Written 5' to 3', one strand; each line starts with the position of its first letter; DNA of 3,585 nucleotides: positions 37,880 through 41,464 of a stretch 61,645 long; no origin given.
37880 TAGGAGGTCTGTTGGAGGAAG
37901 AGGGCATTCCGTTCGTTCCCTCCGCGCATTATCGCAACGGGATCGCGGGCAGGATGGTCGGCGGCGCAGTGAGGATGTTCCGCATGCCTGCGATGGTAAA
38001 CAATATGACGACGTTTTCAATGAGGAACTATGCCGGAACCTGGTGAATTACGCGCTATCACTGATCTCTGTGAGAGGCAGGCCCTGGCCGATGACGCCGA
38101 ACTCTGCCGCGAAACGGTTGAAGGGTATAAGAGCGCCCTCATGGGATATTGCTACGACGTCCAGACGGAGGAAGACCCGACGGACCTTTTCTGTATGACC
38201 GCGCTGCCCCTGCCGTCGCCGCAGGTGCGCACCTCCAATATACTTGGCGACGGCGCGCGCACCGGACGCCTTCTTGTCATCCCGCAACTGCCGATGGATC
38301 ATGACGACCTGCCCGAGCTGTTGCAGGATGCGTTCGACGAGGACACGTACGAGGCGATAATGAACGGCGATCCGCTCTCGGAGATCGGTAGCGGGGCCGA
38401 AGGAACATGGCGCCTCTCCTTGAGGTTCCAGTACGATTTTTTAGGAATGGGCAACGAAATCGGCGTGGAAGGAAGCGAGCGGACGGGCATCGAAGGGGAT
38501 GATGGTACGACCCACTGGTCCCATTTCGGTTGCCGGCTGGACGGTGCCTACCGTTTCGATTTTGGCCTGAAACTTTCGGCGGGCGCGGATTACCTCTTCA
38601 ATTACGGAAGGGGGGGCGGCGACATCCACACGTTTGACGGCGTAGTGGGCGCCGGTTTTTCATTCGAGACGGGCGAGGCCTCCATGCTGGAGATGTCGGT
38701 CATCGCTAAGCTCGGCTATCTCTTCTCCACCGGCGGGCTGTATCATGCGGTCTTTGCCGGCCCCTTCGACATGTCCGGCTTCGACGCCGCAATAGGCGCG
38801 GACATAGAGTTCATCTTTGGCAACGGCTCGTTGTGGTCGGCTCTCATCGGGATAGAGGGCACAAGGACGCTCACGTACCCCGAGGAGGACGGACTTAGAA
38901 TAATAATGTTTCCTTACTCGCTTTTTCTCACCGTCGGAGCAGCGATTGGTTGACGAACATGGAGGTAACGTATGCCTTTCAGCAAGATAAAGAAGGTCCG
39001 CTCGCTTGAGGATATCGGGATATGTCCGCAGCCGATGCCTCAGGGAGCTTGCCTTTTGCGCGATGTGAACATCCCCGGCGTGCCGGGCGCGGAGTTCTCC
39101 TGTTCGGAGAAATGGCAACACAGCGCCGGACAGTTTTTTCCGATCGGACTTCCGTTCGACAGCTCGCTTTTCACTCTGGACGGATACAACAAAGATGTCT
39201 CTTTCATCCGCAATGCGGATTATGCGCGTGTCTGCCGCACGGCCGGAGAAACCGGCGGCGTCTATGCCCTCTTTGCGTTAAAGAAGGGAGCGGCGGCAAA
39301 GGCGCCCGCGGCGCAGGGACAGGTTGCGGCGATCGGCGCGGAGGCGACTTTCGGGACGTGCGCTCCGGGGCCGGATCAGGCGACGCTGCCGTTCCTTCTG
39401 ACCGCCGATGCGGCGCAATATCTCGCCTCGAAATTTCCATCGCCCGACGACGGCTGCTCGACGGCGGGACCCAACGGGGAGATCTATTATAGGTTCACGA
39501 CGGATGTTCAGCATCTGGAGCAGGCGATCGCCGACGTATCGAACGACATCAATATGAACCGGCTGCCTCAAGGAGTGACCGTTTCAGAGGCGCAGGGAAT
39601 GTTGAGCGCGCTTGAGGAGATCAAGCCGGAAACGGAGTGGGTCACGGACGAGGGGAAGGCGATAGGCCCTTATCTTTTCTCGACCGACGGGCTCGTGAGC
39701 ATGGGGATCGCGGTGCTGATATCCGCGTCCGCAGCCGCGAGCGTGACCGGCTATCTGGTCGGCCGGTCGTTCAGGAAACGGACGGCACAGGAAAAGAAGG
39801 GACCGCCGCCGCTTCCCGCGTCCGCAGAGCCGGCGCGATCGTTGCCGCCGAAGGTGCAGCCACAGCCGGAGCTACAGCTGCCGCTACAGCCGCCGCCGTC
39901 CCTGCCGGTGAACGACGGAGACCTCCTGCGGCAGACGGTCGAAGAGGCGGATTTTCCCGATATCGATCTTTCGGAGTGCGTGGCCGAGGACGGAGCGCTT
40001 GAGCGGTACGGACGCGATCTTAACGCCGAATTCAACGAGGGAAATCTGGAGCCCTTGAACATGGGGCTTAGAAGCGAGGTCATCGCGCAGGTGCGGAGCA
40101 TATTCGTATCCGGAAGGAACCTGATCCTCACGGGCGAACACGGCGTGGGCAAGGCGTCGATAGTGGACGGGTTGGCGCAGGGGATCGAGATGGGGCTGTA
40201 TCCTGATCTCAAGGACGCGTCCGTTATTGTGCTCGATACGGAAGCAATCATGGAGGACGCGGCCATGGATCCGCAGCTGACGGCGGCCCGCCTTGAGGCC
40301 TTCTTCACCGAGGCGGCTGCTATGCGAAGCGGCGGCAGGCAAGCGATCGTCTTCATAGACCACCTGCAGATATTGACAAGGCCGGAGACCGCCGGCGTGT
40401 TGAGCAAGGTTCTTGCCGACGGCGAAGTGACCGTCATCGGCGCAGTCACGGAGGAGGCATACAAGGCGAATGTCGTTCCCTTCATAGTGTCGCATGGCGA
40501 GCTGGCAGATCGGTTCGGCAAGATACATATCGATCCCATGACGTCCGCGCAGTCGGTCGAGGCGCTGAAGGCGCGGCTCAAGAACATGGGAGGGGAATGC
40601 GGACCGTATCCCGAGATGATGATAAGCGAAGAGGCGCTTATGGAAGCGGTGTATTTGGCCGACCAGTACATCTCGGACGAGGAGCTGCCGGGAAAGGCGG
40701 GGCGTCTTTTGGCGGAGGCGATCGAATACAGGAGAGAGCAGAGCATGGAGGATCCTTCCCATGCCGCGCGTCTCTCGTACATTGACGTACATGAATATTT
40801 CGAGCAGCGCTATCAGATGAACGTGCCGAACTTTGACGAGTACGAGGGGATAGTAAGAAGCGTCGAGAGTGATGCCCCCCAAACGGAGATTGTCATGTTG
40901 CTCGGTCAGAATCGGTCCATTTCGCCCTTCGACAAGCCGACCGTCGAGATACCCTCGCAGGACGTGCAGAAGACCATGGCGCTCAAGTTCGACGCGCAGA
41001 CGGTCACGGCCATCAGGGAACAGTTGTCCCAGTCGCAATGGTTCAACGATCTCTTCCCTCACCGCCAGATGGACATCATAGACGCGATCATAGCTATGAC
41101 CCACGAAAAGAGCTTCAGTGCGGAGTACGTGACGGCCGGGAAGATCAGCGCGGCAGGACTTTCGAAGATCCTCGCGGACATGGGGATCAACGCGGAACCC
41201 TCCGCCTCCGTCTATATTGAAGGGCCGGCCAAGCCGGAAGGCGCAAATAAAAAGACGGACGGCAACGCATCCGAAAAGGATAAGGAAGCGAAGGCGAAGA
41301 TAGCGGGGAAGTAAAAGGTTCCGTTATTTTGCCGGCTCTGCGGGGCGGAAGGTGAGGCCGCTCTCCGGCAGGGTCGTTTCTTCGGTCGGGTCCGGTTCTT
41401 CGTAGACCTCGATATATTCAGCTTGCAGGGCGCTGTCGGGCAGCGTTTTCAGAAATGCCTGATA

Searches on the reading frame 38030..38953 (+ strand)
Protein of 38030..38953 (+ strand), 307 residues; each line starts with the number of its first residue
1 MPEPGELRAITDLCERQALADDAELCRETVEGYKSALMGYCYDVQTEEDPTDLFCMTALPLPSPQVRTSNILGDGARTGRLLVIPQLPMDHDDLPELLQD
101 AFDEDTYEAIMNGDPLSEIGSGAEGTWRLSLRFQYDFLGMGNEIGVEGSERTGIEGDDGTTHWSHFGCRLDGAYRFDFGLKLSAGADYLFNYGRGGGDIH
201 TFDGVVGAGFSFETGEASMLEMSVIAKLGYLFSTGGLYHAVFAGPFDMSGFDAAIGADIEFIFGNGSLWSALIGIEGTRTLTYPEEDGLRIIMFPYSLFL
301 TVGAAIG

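Call 7: search_protein_families(library=pfam, proteins=[window:38030-38953:+], max_evalue=0.01)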
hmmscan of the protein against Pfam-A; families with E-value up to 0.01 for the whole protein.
window:38030-38953:+ (307 aa): 0 families

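Call 11: search_protein_families(library=ncbifam, proteins=[window:38030-38953:+], max_evalue=0.01)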
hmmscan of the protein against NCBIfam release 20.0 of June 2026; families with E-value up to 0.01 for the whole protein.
window:38030-38953:+ (307 aa): 0 families

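Call 12: search_protein_families(library=padloc, proteins=[window:38030-38953:+], max_evalue=0.01)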
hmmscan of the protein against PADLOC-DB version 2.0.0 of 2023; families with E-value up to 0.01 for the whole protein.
window:38030-38953:+ (307 aa): 0 families

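Call 77: search_protein_families(library=phrogs, proteins=[window:38030-38953:+], max_evalue=0.01)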
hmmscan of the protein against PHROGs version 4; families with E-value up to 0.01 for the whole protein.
window:38030-38953:+ (307 aa): 0 families

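Call 81: search_solved_structures(query=window:38030-38953:+, max_evalue=1)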
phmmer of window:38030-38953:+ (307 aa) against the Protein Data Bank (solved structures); distinct sequences matched with E-value up to 1: 1.
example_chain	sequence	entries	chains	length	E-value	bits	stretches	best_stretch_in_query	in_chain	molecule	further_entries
4ywe_A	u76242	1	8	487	0.57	12.5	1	170-219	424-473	Putative aldehyde dehydrogenase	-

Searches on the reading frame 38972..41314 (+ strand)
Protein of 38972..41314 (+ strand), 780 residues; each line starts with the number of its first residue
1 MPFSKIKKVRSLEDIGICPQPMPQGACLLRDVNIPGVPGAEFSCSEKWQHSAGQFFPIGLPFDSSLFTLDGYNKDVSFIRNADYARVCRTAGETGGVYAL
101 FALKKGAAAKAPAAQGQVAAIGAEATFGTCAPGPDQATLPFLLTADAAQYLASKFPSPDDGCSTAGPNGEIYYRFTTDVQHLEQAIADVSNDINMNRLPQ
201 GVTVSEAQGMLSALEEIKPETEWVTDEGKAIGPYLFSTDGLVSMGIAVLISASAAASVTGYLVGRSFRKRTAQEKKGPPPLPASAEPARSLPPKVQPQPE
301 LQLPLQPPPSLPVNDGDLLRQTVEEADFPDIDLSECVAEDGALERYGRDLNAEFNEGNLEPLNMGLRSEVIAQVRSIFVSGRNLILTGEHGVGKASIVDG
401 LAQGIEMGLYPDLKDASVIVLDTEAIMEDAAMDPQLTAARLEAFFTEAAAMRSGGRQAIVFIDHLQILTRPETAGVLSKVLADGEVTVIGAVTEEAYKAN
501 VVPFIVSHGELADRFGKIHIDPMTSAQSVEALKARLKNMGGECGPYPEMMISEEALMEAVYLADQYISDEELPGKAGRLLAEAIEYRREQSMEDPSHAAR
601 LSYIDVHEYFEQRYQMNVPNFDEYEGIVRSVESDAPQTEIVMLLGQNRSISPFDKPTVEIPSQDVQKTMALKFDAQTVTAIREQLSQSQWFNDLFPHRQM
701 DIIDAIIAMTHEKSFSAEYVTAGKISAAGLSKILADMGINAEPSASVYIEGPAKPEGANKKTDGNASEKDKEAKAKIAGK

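Call 7: search_protein_families(library=pfam, proteins=[window:38972-41314:+], max_evalue=0.01)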
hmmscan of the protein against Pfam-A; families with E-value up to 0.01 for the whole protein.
window:38972-41314:+ (780 aa): 5 families
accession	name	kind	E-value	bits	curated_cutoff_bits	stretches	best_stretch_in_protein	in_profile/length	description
PF17871.7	AAA_lid_9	-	4.5e-05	23.8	22.8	1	549-596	22-69/104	AAA lid domain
PF07728.20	AAA_5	-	0.00029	21.3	22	1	383-499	1-108/139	AAA domain (dynein-related subfamily)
PF00004.35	AAA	-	0.00089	20.2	21.2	1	384-472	1-73/131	ATPase family associated with various cellular activities (AAA)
PF00158.32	Sigma54_activat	-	0.0073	16.4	20.2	0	369-502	10-138/168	Sigma-54 interaction domain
PF13191.12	AAA_16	-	0.0083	17.1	32.6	0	367-447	5-100/167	AAA ATPase domain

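Call 11: search_protein_families(library=ncbifam, proteins=[window:38972-41314:+], max_evalue=0.01)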
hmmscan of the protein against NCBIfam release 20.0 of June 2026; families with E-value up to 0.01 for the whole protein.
window:38972-41314:+ (780 aa): 7 families
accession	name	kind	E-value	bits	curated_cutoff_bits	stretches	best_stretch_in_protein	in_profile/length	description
TIGR03346.1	chaperone_ClpB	equivalog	1.6e-24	86.3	1232.1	1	338-591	151-400/853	ATP-dependent chaperone ClpB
TIGR03345.1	VI_ClpV1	equivalog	4.3e-21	74.9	884.95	1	335-583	162-406/852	type VI secretion system ATPase TssH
TIGR02639.1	ClpA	equivalog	5.3e-21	74.5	993.15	1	337-586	162-407/734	ATP-dependent Clp protease ATP-binding subunit ClpA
NF008118.0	PRK10865.1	equivalog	2.3e-18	65.5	1417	1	340-603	156-417/857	ATP-dependent chaperone ClpB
NF033607.0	disagg_AAA_ClpG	exception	2e-16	59.1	1900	1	341-615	242-514/932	AAA family protein disaggregase ClpG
NF033606.1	heat_AAA_ClpK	exception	8.3e-15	53.7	1900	1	339-589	261-509/949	heat shock survival AAA family ATPase ClpK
NF008263.0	PRK11034.1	equivalog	3.3e-11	41.8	1350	1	336-583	162-405/758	ATP-dependent Clp protease ATP-binding subunit ClpA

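Call 12: search_protein_families(library=padloc, proteins=[window:38972-41314:+], max_evalue=0.01)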
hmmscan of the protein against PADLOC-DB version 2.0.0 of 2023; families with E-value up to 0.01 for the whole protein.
window:38972-41314:+ (780 aa): 1 family
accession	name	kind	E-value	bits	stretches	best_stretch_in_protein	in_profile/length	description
PDLC00268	PtuA1|PtuA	-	0.0024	15.3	1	373-406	17-50/411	AAA ATPase domain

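Call 77: search_protein_families(library=phrogs, proteins=[window:38972-41314:+], max_evalue=0.01)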
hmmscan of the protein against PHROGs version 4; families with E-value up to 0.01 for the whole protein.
window:38972-41314:+ (780 aa): 2 families
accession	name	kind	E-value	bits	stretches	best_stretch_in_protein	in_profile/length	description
phrog_4871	-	other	4.4e-29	102.5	1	340-619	172-447/764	ATP-dependent protease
phrog_6841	-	unknown function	0.0052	16.7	1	376-430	49-99/470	-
